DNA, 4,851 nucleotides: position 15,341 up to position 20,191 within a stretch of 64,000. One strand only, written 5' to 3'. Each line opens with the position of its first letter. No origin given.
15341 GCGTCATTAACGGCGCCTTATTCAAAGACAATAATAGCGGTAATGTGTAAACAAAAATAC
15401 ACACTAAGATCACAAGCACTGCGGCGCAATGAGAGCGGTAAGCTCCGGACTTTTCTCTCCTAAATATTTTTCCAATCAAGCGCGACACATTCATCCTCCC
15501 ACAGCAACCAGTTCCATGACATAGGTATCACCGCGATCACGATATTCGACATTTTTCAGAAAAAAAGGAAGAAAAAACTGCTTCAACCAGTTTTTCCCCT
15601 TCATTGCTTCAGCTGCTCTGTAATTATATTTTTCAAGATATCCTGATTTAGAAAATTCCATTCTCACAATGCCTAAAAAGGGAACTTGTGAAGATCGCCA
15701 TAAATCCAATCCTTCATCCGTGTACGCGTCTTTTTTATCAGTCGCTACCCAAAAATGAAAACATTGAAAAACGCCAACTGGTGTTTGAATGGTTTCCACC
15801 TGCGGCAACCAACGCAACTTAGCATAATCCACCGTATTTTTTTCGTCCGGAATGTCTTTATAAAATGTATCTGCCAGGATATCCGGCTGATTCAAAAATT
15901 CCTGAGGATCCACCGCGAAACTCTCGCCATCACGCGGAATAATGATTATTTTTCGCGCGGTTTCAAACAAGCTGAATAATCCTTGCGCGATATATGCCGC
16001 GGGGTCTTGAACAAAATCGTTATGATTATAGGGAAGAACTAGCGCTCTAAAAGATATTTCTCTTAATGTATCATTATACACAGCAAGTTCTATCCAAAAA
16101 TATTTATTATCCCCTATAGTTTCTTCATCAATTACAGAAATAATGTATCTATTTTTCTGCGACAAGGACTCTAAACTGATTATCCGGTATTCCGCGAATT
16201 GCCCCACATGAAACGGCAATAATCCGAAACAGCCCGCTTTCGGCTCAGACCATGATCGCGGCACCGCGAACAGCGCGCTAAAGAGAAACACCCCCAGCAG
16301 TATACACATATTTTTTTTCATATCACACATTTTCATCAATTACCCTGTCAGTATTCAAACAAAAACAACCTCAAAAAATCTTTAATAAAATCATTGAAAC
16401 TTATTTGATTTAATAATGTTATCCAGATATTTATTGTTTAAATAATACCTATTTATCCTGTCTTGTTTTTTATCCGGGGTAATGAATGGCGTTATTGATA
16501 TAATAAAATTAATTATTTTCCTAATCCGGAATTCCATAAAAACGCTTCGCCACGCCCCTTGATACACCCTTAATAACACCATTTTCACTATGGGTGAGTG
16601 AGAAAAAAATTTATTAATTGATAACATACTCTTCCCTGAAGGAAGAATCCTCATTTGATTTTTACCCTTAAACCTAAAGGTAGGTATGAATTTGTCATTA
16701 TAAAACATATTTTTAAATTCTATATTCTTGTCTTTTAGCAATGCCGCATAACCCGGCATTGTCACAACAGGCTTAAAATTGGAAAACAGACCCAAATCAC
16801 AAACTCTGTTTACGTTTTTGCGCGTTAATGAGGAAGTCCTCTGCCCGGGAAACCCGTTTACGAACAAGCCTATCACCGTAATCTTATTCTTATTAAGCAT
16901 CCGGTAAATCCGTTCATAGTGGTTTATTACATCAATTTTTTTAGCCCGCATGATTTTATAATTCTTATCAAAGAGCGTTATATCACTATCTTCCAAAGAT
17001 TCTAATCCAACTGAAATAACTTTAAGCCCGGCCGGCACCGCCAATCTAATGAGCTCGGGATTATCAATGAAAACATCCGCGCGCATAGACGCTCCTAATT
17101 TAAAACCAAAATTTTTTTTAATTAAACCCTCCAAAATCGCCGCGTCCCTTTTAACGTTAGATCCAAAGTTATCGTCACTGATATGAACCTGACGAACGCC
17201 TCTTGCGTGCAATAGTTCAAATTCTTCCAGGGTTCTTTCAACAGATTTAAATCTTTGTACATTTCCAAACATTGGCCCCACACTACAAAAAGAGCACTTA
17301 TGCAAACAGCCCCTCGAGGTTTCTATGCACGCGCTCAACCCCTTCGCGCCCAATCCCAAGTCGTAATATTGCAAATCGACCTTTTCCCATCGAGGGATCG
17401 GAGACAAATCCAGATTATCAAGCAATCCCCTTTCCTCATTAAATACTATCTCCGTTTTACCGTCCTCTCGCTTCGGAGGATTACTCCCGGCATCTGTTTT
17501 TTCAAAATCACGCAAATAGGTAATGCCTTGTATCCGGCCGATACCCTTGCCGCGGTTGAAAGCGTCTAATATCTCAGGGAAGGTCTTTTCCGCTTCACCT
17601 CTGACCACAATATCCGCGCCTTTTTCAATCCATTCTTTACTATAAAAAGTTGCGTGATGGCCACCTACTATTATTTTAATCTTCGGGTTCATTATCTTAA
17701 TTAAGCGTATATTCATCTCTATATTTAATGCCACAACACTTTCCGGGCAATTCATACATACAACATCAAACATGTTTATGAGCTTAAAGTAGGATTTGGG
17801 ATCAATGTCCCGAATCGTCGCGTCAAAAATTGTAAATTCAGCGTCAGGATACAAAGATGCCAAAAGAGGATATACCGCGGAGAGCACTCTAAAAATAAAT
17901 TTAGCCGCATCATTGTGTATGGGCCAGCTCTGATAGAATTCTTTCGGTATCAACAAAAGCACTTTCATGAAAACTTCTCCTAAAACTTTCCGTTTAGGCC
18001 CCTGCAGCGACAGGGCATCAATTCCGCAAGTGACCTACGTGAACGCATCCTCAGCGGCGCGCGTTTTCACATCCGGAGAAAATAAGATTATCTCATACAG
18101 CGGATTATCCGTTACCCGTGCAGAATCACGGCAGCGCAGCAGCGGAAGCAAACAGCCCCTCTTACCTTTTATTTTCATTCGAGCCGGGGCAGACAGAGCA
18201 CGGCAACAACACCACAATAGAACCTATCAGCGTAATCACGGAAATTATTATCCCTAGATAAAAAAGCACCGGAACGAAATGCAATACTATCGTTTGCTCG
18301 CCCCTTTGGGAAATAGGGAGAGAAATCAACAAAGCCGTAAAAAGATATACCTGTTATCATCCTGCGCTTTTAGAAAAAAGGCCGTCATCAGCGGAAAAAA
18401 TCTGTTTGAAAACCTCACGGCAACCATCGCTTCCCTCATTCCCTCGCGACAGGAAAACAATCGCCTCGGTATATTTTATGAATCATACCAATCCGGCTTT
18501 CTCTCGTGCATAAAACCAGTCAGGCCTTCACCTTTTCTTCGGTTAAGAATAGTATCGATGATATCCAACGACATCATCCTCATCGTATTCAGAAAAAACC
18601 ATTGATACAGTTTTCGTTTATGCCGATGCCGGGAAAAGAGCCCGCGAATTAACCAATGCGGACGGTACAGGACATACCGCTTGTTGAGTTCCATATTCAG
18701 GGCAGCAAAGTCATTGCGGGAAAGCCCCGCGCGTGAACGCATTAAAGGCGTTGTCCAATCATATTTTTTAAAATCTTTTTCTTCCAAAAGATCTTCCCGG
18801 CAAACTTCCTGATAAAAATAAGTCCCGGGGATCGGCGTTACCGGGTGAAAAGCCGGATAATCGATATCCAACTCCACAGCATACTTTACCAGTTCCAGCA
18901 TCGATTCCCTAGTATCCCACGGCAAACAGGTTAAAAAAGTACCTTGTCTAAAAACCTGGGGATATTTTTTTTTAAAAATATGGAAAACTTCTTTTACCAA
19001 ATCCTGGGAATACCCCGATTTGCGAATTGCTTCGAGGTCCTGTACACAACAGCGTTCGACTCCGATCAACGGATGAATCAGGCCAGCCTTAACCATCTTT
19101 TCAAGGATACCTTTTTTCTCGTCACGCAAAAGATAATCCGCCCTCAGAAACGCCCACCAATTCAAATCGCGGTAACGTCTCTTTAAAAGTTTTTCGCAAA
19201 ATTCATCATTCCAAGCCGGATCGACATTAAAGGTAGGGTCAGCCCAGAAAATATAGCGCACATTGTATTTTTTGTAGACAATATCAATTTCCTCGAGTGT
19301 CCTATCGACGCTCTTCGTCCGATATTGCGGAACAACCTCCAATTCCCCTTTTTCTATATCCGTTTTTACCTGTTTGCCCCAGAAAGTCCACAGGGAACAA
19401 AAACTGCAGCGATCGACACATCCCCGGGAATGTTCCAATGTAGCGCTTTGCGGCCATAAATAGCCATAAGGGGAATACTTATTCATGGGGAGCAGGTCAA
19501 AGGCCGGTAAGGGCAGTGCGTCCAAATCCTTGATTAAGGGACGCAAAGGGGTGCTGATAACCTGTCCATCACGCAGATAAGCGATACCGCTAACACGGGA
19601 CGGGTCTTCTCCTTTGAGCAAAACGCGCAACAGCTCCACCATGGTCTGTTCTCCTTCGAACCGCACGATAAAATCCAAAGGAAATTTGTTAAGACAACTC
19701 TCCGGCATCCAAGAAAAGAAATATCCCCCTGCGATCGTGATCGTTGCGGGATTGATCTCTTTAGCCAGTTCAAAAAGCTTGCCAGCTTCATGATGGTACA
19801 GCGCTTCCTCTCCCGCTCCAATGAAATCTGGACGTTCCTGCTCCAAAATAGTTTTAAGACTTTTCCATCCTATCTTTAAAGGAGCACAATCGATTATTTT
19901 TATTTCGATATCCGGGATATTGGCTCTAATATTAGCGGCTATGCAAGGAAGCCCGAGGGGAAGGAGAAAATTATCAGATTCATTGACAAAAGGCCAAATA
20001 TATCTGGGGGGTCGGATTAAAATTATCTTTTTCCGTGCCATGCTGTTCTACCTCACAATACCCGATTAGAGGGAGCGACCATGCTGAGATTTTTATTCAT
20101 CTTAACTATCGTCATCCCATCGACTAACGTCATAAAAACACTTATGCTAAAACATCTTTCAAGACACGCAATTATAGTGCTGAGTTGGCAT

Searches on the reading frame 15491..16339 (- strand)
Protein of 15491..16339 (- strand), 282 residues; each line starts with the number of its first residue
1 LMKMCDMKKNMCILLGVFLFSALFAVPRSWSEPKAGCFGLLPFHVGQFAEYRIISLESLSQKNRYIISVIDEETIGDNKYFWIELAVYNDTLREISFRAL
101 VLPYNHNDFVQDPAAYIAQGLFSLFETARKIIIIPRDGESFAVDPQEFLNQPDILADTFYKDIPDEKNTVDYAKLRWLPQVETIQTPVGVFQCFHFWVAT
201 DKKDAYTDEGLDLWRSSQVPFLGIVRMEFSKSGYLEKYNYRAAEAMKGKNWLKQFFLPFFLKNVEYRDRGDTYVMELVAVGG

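Call 9: search_protein_families(library=pfam, proteins=[window:15491-16339:-], max_evalue=0.01)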
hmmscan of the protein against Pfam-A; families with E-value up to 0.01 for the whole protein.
window:15491-16339:- (282 aa): 0 families

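Call 39: search_protein_families(library=pfam, proteins=[window:15491-16339:-], max_evalue=10)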
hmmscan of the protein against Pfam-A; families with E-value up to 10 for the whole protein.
window:15491-16339:- (282 aa): 1 family
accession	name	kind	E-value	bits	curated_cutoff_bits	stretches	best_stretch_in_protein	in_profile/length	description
PF11306.15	DUF3108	-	0.13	12.5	26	1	166-220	137-192/209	Protein of unknown function (DUF3108)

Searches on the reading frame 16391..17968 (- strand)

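Call 8: search_protein_families(library=pfam, proteins=[window:16391-17968:-], max_evalue=0.01)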
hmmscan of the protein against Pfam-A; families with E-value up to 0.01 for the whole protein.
window:16391-17968:- (525 aa): 3 families
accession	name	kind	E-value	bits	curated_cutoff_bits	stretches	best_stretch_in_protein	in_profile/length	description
PF04055.27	Radical_SAM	-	1.2e-14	55.2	29.5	1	215-376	1-154/166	Radical SAM superfamily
PF02310.24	B12-binding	-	4.8e-11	43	32.1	1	67-133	52-120/121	B12 binding domain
PF19864.5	Radical_SAM_N2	-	0.0054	16.6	29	0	99-141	89-129/151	Radical SAM proteins, N-terminal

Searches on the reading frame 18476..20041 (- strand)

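Call 8: search_protein_families(library=pfam, proteins=[window:18476-20041:-], max_evalue=0.01)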
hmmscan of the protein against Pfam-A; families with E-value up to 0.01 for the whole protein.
window:18476-20041:- (521 aa): 2 families
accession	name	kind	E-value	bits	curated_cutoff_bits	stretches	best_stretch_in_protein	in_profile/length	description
PF04055.27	Radical_SAM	-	1.2e-11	45.4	29.5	1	203-387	2-165/166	Radical SAM superfamily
PF02310.24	B12-binding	-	1.3e-10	41.6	32.1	1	19-137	5-120/121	B12 binding domain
